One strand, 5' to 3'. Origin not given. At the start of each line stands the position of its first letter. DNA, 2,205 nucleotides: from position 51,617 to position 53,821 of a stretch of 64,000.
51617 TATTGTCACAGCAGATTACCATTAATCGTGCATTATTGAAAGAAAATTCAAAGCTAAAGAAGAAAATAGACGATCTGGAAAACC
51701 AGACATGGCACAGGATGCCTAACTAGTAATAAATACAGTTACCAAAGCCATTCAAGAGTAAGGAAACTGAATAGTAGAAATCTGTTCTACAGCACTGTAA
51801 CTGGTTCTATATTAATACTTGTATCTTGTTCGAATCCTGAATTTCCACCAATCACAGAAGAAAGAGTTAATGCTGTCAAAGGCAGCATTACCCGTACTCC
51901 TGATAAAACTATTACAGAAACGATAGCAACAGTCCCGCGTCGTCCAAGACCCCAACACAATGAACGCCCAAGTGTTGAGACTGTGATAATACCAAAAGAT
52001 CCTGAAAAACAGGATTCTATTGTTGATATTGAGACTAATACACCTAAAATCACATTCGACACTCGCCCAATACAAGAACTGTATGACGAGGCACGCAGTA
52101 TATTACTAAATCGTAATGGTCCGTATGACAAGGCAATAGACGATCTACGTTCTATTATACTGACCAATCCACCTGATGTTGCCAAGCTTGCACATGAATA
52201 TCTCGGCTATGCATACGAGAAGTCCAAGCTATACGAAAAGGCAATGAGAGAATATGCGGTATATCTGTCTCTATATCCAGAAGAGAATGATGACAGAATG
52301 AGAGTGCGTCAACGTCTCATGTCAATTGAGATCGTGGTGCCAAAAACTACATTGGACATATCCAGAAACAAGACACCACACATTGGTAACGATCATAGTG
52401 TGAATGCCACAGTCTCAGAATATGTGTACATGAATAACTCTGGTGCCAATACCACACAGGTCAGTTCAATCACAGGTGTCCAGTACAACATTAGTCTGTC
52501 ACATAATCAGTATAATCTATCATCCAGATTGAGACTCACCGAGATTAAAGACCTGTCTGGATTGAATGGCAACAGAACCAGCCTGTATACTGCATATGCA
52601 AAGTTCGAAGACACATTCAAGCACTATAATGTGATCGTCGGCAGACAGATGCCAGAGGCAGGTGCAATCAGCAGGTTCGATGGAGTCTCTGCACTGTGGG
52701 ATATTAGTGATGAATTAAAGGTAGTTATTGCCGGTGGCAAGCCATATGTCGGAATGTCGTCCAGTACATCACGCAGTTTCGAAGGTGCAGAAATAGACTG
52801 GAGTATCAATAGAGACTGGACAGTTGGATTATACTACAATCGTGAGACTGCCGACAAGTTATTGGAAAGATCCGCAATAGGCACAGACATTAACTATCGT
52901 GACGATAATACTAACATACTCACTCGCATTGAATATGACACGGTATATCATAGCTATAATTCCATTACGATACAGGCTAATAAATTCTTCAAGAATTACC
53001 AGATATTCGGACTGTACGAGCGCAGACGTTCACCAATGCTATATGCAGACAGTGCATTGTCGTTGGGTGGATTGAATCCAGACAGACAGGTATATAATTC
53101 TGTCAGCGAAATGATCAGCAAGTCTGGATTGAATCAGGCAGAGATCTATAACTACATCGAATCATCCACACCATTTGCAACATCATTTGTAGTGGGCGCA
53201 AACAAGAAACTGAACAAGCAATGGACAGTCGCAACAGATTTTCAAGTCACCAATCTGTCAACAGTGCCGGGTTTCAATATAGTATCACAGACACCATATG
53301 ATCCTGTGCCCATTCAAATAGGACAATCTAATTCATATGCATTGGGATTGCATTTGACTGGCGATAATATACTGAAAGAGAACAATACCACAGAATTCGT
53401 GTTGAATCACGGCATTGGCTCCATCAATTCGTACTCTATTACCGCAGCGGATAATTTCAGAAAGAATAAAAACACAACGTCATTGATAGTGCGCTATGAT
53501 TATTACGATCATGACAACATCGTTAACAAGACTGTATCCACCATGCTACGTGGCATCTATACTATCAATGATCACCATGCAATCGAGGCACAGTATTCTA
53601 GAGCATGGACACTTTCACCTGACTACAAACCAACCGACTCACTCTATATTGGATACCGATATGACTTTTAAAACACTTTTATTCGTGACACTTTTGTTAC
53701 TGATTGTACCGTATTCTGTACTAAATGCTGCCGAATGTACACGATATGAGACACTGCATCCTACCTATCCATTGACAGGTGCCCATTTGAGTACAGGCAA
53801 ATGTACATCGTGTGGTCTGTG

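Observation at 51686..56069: Phage-borne porin-cytochrome-like module: TPR/beta-barrel OM lipoprotein, two secreted multiheme cytochromes and an HD-GYP phosphodiesterase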

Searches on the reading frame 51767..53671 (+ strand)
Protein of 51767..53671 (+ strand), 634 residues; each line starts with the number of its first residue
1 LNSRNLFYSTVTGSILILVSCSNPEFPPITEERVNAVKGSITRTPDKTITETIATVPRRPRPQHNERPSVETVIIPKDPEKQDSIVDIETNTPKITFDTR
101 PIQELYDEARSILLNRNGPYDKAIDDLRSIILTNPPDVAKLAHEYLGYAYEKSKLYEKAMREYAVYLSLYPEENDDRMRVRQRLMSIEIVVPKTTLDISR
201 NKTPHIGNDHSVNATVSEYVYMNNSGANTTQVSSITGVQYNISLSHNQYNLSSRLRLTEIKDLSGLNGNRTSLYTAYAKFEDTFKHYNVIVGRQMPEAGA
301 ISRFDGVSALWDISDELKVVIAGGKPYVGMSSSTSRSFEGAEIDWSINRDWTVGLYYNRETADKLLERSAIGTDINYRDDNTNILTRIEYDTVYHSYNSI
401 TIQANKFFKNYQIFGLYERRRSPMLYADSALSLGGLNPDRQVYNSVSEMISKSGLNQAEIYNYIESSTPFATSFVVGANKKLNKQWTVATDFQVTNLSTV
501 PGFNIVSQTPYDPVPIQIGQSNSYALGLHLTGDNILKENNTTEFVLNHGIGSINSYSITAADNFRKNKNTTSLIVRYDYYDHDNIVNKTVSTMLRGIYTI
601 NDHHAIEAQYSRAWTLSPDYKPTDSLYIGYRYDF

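Call 5: search_protein_families(library=pfam, proteins=[window:51767-53671:+], max_evalue=1)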
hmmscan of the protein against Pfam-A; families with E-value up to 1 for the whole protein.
window:51767-53671:+ (634 aa): 4 families
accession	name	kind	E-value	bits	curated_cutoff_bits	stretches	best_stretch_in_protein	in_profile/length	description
PF13428.12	TPR_14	-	0.0044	18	23.5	0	143-174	4-35/44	Tetratricopeptide repeat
PF13174.12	TPR_6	-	0.011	16.7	26.3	0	145-172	5-32/33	Tetratricopeptide repeat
PF13432.12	TPR_16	-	0.014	16.3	32.7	1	116-172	9-63/65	Tetratricopeptide repeat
PF07719.23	TPR_2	-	0.02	15.5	27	1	142-172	3-33/34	Tetratricopeptide repeat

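Call 6: search_protein_families(library=ncbifam, proteins=[window:51767-53671:+], max_evalue=1)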
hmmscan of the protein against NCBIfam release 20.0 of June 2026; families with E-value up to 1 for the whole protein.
window:51767-53671:+ (634 aa): 3 families
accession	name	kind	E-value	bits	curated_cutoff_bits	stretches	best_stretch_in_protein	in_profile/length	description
TIGR03302.1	OM_YfiO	subfamily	2.6e-05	23.8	81.4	1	98-175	29-105/239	outer membrane protein assembly factor BamD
TIGR02795.1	tol_pal_ybgF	equivalog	0.00062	20.4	90.1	1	105-174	5-73/119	tol-pal system protein YbgF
NF040959.1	MamA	equivalog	0.0047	16.4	200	1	110-173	111-172/204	magnetosome protein MamA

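Call 11: search_protein_families(library=phrogs, proteins=[window:51767-53671:+], max_evalue=0.01)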
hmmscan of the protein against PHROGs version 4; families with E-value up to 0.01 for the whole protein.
window:51767-53671:+ (634 aa): 0 families

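Call 12: find_homologous_proteins(query=window:51767-53671:+, max_evalue=0.001)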
Query window:51767-53671:+ (634 aa): 44 proteins with E <= 0.001 among 8000 candidates.
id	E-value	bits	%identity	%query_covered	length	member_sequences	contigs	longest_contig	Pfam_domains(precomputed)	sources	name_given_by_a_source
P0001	0.0e+0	1260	100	89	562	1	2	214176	-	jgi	jgi:hypothetical protein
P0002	4.3e-256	869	73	82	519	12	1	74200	-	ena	-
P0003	1.7e-174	600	50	87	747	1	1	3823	PF13719.11,PF13717.12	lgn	-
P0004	4.4e-174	599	50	89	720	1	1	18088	PF13719.11,PF13717.12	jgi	jgi:predicted Zn finger-like uncharacterized protein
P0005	2.4e-173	596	50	85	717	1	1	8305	-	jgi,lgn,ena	-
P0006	2.6e-171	589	52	88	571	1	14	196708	-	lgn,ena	-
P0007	1.2e-169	584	49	87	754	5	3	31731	PF13719.11,PF13717.12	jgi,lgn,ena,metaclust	metaclust:\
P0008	1.4e-168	580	49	87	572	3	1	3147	-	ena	-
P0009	1.5e-168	580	47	96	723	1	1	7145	PF13719.11,PF13717.12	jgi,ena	jgi:predicted Zn finger-like uncharacterized protein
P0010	2.0e-168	580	51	85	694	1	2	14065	-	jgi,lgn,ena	jgi:hypothetical protein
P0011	1.8e-167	577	49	85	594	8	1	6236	-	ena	-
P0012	4.0e-167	576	48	94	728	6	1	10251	-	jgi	-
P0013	8.6e-167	575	47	94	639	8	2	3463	-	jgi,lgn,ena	-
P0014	8.7e-166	571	51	86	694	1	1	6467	-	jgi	-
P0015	2.5e-165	570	48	87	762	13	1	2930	PF13719.11,PF13717.12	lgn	-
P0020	1.6e-161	557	49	85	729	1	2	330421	PF13432.13,PF07719.24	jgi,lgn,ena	jgi:tetratricopeptide (TPR) repeat protein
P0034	1.6e-147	511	48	84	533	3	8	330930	-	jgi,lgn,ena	-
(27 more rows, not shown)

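Call 13: find_encoding_contigs(protein=P0020, flank=10000, max_places=3)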
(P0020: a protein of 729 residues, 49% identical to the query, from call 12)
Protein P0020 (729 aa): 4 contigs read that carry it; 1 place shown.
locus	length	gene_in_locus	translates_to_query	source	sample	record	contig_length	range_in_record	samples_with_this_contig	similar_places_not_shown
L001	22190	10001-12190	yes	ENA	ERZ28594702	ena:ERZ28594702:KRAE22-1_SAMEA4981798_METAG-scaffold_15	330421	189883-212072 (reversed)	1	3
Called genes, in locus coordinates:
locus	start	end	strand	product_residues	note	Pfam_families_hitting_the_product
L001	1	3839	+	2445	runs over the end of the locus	-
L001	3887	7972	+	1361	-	PF00534:Glycos_transf_1, PF13692:Glyco_trans_1_4, PF00534:Glycos_transf_1, PF13692:Glyco_trans_1_4, PF00535:Glycos_transf_2, PF03452:Anp1 (faint)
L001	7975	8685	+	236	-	-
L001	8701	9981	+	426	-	PF00182:Glyco_hydro_19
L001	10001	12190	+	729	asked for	PF07719:TPR_2 (faint), PF13432:TPR_16 (faint)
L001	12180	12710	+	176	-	PF14522:Cytochrome_C7 (faint)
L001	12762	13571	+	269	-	PF02085:Cytochrom_CIII (faint), PF09699:Paired_CXXCH_1 (faint), PF22113:Mtrc-MtrF_II-IV_dom (faint), PF14522:Cytochrome_C7 (weak)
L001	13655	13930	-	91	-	-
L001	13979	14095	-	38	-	-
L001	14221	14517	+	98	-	-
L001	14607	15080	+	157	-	-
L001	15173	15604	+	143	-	-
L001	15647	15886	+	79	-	-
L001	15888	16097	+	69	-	-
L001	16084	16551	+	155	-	-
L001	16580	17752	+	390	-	-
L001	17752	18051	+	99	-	-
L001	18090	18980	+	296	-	-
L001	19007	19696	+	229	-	PF12705:PDDEXK_1 (faint)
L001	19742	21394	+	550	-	PF12708:Pect-lyase_RHGA_epim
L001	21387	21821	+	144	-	-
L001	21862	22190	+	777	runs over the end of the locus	PF03477:ATP-cone, PF00317:Ribonuc_red_lgN, PF02867:Ribonuc_red_lgC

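Call 14: find_encoding_contigs(protein=P0006, flank=10000, max_places=3)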
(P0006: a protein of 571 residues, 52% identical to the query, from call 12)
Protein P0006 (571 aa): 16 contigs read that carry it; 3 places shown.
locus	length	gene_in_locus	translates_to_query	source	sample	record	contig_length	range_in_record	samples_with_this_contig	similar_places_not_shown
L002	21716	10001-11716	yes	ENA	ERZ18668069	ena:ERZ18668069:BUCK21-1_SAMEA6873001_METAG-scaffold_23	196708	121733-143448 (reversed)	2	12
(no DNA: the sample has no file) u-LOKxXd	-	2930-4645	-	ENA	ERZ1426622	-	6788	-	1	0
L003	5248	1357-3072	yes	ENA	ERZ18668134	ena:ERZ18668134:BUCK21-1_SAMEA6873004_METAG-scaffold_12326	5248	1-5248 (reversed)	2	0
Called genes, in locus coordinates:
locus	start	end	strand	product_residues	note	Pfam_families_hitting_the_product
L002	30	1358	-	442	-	PF04675:DNA_ligase_A_N (weak), PF01068:DNA_ligase_A_M, PF14743:DNA_ligase_OB_2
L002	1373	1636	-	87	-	-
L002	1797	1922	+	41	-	-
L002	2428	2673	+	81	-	-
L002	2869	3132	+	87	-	-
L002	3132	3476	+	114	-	-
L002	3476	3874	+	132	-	PF00472:RF-1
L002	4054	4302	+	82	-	-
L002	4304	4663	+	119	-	-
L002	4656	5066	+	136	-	-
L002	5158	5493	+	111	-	PF24835:DUF7717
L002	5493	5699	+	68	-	-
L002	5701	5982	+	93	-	-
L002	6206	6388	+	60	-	-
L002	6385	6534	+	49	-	-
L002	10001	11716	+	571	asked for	-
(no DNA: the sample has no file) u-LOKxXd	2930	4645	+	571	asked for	-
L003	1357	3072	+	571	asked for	-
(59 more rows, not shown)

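Call 16: find_encoding_contigs(protein=P0007, flank=10000, max_places=2)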
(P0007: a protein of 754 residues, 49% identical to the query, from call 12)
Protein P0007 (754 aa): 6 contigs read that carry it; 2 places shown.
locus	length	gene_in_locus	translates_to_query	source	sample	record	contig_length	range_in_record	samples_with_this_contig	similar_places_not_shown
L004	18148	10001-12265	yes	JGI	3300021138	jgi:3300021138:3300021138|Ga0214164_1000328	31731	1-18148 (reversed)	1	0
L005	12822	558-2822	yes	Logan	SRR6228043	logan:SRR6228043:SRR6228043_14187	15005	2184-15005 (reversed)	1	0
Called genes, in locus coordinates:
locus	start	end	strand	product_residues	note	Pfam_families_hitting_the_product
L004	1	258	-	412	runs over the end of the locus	PF17338:GP88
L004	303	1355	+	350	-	PF03851:UvdE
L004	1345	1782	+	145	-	-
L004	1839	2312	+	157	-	-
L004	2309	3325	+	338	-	PF02739:5_3_exonuc_N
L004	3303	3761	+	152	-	-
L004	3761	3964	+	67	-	-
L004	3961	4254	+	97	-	-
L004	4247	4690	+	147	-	-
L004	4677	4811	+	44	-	-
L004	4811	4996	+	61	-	PF06689:zf-C4_ClpX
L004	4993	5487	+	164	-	-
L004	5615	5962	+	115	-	-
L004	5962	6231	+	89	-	-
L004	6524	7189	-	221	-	-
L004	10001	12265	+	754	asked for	PF13717:Zn_ribbon_4, PF13719:Zn_ribbon_5 (weak)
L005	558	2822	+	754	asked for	PF13717:Zn_ribbon_4, PF13719:Zn_ribbon_5 (weak)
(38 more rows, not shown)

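Call 17: find_encoding_contigs(protein=P0034, flank=10000, max_places=2)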
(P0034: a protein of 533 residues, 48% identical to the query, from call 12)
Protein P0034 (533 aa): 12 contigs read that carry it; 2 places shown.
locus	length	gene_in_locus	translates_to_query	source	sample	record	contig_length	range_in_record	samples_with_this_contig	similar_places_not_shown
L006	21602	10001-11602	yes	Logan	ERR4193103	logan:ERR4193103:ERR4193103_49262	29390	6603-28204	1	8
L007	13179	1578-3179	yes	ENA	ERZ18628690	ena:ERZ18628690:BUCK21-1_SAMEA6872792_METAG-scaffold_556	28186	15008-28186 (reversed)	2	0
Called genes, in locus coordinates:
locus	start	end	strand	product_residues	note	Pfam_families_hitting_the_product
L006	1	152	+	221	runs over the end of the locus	-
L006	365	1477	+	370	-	-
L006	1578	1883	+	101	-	-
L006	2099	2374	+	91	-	-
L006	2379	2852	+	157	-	-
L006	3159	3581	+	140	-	-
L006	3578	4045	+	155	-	PF27324:MjaV (weak)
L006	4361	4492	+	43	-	-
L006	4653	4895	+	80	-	-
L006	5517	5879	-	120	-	-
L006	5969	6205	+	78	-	-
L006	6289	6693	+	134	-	PF00472:RF-1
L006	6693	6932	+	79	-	-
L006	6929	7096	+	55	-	-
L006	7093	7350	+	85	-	-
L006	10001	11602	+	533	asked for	-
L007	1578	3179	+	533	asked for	-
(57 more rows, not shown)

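Call 31: predict_structure(alignment_id=A1)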
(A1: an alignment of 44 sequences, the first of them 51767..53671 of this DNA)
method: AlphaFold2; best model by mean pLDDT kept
length: 634 residues; sequences in the alignment: 44
mean_pLDDT: 78.1   pTM: 0.59
mean pLDDT of the five models: 78.1, 75.7, 75.7, 73.7, 73.6
residues with pLDDT >= 90: 295; 70-90: 173; 50-70: 53; < 50: 113
segments of 3 or more residues with pLDDT < 50: 1-9, 18-93, 194-198, 499-516
pLDDT, mean of each block of 10 residues (from residue 1): 45 49 36 29 33 32 33 36 37 63 91 87 93 88 95 92 92 88 86 50 85 93 74 90 96 94 77 92 94 92 93 94 86 84 95 96 89 95 96 90 94 93 68 54 73 80 81 92 93 74 30 46 87 89 93 88 93 93 83 94 93 79 86 93
secondary structure, 60 per line:
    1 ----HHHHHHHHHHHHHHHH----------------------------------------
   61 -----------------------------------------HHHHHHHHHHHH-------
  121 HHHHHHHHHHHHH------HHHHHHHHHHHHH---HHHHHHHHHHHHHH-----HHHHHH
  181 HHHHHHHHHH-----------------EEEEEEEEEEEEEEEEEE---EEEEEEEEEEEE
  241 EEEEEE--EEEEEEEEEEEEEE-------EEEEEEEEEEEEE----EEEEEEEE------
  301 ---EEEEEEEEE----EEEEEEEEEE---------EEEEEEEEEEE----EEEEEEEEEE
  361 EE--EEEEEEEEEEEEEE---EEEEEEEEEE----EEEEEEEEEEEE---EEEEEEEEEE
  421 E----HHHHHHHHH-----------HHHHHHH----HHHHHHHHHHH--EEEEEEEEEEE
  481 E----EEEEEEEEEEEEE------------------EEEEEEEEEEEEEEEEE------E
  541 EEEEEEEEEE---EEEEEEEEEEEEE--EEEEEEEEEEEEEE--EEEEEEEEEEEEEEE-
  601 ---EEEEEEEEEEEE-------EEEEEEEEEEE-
elements in order: H5-20 H102-113 H121-133 H140-152 H156-169 H175-190 E208-225 E229-246 E249-262 E270-282 E287-294 E304-312 E317-326 E336-346 E351-362 E365-378 E382-391 E396-407 E411-421 H426-434 H446-452 H457-467 E470-481 E486-498 E517-533 E540-550 E554-566 E569-582 E585-599 E604-615 E623-633

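Call 37: find_encoding_contigs(protein=P0002, flank=10000, max_places=2)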
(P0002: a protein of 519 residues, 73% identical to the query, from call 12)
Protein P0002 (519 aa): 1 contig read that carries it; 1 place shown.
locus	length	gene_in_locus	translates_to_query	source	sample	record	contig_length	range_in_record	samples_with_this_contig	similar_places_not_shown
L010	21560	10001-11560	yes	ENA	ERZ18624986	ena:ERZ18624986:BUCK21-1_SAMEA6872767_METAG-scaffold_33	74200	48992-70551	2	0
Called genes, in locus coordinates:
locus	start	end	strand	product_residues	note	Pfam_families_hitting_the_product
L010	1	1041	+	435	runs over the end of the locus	PF01068:DNA_ligase_A_M, PF14743:DNA_ligase_OB_2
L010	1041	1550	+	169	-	PF25185:Tad3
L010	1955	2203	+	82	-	-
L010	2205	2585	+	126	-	-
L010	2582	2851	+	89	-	-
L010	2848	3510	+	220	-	PF25187:Acb3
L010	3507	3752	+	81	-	-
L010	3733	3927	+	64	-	-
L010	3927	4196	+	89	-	-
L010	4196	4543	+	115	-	-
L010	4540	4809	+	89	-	-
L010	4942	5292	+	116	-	-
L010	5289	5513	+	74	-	-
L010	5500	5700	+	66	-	-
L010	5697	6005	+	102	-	-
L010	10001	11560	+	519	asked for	-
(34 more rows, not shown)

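Call 41: find_related_loci(query=A1, collection=genome_contigs, flank=10000)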
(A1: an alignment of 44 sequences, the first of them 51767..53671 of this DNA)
Query A1 (634 aa) in genome_contigs; peptide patterns used: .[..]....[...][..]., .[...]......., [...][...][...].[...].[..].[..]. (x = any residue, [..] = any of these).
60 stretches matched a pattern; 3 encode a relative of the query (tblastn E <= 1e-3); 3 distinct loci.
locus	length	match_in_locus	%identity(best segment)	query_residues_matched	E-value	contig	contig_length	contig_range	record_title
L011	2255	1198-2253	48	35-394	5e-103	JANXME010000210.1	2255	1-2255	MAG: Actinomycetes bacterium isolate 336R_concoct_83_sub 336R_k141_349684, whole genome shotgun sequence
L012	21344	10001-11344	21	14-431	2e-11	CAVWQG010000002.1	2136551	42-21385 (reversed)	MAG: uncultured Alphaproteobacteria bacterium isolate MFD09495.bin.1.3 genome assembly, contig: contig_130, whole genome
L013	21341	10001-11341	23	17-431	7e-13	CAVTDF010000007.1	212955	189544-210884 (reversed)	MAG: uncultured Methanobacteriaceae archaeon isolate MFD01188.bin.1.48 genome assembly, contig: contig_39195, whole geno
